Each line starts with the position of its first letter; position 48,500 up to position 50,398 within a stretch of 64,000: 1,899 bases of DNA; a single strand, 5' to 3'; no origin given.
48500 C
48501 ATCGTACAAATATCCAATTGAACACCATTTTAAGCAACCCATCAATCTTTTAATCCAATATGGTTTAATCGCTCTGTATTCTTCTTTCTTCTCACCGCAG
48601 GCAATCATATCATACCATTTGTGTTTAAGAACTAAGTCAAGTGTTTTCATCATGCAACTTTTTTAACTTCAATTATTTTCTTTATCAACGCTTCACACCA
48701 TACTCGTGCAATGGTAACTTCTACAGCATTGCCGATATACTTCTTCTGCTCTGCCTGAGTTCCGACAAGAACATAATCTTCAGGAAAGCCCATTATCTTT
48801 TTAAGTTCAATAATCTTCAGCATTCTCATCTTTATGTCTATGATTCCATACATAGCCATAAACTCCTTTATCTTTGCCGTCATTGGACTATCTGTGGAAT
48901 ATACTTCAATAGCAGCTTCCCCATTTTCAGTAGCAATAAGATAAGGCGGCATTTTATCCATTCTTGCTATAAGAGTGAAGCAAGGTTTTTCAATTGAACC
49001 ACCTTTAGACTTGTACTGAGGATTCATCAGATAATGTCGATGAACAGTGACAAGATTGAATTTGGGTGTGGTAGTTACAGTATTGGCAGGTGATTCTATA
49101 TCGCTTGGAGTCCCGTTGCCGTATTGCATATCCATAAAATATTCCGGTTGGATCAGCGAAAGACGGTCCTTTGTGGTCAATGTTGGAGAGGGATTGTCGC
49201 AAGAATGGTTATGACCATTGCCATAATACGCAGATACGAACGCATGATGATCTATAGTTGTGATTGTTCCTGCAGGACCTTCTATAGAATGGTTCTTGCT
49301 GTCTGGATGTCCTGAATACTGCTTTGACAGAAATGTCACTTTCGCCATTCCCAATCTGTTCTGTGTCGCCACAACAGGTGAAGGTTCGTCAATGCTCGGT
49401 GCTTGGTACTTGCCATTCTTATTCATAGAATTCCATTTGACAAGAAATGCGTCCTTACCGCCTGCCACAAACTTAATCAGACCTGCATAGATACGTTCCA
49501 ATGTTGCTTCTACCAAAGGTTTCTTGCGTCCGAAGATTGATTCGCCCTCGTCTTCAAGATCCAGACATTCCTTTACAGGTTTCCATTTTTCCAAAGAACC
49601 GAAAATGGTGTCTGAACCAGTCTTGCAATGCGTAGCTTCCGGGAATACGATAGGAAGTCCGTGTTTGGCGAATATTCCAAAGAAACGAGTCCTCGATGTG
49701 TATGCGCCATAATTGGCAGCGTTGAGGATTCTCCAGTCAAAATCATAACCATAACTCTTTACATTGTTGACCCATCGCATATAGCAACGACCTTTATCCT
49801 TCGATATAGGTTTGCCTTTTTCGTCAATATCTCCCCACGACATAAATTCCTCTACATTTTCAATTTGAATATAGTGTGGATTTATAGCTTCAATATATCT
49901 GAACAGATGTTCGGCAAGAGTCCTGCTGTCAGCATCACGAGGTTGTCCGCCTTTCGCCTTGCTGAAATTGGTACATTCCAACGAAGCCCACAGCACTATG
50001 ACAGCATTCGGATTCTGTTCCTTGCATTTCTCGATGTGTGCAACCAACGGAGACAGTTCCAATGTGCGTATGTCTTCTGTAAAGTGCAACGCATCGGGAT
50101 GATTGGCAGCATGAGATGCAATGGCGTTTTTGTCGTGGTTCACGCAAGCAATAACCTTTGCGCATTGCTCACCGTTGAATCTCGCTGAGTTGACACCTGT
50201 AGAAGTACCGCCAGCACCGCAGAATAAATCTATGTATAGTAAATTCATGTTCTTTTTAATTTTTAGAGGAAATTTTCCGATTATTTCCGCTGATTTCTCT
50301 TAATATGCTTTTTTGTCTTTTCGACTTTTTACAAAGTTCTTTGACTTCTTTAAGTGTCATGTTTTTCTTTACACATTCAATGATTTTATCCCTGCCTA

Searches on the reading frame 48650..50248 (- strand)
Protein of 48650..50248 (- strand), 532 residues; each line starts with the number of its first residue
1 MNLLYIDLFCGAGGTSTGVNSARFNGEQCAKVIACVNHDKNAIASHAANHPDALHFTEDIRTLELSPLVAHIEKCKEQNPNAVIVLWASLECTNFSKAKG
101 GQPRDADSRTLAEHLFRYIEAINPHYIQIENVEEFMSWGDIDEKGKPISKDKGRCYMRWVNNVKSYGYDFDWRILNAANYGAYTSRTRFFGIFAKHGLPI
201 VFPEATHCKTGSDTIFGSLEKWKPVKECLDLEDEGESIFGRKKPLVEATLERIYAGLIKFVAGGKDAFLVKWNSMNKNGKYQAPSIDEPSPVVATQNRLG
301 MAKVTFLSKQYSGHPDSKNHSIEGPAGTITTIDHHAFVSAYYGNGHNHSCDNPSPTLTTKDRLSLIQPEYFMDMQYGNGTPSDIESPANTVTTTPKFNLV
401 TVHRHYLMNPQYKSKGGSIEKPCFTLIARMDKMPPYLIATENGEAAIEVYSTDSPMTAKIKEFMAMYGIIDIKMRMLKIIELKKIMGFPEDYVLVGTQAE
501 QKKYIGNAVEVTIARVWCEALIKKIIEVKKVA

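Call 7: search_protein_families(library=phrogs, proteins=[window:48650-50248:-], max_evalue=0.001)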
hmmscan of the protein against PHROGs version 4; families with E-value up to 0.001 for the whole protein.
window:48650-50248:- (532 aa): 7 families
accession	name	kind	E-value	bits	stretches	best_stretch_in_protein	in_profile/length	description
phrog_116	-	other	2.3e-77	262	1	1-529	206-497/779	DNA methyltransferase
phrog_363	-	other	1.5e-31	110.7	1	2-192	53-212/327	DNA methyltransferase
phrog_29443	-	unknown function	2.1e-21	77.3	1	4-141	4-127/273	-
phrog_5999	-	other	7e-19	68.9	1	2-112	2-100/109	DNA methyltransferase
phrog_23072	-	other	3.1e-17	64.2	1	466-526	325-392/400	DNA methyltransferase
phrog_13621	-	unknown function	1.2e-07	32.6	1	466-523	46-110/121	-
phrog_36001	-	unknown function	3.3e-05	23.3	0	473-526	646-699/715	-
